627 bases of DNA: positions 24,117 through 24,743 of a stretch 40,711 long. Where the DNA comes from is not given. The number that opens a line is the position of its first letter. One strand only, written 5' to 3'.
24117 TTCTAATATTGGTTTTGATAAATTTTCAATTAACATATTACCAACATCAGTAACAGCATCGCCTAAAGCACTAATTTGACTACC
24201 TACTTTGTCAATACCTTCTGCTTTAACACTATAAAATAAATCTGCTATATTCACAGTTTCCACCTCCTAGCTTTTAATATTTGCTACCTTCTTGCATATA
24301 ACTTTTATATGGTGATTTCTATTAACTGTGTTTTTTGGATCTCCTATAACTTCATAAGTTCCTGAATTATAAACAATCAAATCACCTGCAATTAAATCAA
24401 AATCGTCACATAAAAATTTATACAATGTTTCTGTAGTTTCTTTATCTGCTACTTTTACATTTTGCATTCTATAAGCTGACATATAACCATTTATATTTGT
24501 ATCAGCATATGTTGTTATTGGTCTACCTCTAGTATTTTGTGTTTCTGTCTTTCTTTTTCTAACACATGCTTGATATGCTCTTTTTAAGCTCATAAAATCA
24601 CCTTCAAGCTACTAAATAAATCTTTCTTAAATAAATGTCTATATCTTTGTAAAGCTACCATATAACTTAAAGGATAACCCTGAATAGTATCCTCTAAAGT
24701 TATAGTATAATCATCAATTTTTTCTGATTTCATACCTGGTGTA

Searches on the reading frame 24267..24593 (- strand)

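Call 4: search_protein_families(library=pfam, proteins=[window:24267-24593:-], max_evalue=0.01)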
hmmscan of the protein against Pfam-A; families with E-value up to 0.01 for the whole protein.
window:24267-24593:- (108 aa): 0 families

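Call 5: search_protein_families(library=phrogs, proteins=[window:24267-24593:-], max_evalue=0.01)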
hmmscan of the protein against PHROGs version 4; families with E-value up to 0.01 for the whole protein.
window:24267-24593:- (108 aa): 3 families
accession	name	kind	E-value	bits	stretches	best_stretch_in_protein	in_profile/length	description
phrog_763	-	connector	0.00022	22.7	1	2-95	2-97/112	head-tail adaptor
phrog_501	-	connector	0.00035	21.7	1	9-102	8-112/115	head closure Hc1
phrog_939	-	head and packaging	0.009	17.1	0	13-103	20-119/126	head protein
